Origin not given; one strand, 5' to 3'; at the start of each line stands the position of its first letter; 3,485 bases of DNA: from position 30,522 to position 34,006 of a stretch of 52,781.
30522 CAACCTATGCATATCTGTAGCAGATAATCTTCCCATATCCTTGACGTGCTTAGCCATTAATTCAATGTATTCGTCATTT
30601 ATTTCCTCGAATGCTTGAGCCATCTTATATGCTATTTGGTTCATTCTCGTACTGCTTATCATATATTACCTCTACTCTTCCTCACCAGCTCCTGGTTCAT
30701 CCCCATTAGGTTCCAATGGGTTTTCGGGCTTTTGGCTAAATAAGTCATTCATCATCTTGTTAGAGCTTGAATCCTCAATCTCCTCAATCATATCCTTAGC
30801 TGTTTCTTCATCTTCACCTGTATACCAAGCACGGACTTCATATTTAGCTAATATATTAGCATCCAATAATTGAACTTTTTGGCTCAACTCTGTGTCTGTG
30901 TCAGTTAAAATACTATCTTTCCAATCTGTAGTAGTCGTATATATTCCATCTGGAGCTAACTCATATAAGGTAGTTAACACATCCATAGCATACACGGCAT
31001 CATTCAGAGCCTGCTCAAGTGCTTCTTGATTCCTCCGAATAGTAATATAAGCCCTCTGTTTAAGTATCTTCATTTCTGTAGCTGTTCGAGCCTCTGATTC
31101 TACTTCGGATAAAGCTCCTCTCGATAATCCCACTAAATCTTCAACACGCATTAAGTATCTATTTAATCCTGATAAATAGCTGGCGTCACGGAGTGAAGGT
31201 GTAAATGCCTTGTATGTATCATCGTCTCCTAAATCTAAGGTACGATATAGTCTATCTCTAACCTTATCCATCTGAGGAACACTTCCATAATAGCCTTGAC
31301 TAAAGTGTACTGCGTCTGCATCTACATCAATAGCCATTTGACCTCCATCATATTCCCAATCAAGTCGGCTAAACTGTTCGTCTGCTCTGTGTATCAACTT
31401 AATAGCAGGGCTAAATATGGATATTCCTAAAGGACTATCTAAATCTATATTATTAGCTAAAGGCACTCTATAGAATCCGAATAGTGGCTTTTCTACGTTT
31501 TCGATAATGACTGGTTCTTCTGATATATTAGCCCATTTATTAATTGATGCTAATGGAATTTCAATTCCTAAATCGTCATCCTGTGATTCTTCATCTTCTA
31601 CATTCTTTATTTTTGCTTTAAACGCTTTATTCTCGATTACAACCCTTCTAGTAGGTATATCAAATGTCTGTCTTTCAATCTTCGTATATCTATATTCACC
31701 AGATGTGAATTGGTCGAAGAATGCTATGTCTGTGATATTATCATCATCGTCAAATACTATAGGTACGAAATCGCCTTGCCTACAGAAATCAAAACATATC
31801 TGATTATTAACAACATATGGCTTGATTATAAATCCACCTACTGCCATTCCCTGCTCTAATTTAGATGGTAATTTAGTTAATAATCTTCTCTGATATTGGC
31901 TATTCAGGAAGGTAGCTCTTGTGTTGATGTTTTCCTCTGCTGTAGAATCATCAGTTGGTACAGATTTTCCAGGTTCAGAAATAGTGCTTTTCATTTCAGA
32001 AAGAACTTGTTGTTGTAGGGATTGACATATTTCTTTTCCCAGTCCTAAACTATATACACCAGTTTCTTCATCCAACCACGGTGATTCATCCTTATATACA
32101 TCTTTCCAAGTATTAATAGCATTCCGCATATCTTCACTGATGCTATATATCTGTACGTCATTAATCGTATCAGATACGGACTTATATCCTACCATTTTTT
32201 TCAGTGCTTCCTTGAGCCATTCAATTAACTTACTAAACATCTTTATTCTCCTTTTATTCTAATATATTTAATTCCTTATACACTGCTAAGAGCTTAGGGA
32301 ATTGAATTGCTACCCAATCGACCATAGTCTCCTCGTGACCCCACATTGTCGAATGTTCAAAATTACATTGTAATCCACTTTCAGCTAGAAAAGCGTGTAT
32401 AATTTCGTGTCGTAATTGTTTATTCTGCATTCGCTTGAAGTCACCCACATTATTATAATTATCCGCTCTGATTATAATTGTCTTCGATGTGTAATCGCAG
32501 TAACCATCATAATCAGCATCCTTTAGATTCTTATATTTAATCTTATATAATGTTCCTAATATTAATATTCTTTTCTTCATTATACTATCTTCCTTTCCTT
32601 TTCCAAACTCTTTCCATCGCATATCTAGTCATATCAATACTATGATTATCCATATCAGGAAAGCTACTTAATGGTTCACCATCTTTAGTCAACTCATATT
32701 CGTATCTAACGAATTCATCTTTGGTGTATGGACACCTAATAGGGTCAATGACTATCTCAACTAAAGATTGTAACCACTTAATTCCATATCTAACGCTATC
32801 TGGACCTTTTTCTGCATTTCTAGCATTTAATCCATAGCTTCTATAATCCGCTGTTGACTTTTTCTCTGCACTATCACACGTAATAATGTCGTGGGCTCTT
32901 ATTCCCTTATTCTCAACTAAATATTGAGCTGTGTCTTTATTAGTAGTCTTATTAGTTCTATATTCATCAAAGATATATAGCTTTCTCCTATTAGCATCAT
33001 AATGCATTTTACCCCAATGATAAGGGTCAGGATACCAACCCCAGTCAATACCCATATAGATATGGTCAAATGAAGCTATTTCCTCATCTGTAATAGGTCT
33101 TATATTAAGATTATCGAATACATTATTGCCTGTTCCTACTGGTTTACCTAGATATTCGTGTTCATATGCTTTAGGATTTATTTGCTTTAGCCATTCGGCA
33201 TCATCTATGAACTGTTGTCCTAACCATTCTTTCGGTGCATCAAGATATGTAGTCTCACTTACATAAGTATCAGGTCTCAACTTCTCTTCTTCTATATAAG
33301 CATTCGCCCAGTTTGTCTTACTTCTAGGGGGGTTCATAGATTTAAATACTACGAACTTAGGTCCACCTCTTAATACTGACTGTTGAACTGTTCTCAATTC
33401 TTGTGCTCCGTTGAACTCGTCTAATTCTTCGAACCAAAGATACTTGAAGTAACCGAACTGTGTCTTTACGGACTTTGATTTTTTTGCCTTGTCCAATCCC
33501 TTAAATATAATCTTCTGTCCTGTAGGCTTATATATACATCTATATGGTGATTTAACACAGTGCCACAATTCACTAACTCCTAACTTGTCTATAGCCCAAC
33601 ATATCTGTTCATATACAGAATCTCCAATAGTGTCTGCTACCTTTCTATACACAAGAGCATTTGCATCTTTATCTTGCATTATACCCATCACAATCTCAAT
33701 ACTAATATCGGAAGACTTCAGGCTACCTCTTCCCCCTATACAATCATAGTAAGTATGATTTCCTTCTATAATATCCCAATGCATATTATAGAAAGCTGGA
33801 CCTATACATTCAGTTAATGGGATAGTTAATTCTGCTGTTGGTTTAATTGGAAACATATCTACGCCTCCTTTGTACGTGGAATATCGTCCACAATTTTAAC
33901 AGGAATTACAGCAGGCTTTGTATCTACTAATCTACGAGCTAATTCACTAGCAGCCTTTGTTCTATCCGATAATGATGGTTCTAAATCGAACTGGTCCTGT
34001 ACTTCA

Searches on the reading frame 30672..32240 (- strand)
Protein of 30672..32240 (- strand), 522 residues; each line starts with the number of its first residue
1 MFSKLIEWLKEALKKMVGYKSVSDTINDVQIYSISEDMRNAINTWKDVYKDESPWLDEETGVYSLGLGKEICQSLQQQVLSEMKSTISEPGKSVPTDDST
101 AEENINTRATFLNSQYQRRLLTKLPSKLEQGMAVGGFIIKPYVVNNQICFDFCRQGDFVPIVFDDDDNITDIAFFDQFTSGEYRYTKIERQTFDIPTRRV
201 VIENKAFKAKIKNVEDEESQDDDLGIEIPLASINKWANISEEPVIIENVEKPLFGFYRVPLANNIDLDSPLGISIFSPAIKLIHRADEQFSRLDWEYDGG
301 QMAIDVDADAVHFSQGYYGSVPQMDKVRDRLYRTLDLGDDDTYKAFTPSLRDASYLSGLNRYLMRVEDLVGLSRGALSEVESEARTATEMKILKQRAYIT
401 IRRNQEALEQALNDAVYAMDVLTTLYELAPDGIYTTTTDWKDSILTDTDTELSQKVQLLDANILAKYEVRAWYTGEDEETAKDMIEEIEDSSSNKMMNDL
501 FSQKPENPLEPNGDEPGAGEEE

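Call 24: search_protein_families(library=phrogs, proteins=[window:30672-32240:-], max_evalue=0.0001)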
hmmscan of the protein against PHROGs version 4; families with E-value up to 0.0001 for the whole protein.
window:30672-32240:- (522 aa): 1 family
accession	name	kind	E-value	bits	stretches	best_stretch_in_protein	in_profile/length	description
phrog_533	-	head and packaging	5.1e-97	326.4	1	1-494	1-482/495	portal protein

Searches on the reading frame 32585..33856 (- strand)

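Call 24: search_protein_families(library=phrogs, proteins=[window:32585-33856:-], max_evalue=0.0001)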
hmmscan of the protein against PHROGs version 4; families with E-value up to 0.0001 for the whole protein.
window:32585-33856:- (423 aa): 6 families
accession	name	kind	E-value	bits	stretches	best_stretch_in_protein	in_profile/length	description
phrog_3717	-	head and packaging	3.8e-51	175.2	1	18-285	7-271/277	terminase large subunit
phrog_5653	-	head and packaging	4.5e-33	115.7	1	244-416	8-179/199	terminase large subunit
phrog_18557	-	head and packaging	1.3e-26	93.5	1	346-423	2-79/88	terminase large subunit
phrog_6672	-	head and packaging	9.1e-24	84.7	1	291-421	5-133/145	terminase large subunit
phrog_8711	-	head and packaging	2.5e-17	63.7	1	11-97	6-88/89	terminase large subunit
phrog_10250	-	head and packaging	2.3e-06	28.5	1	224-421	3-219/228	terminase large subunit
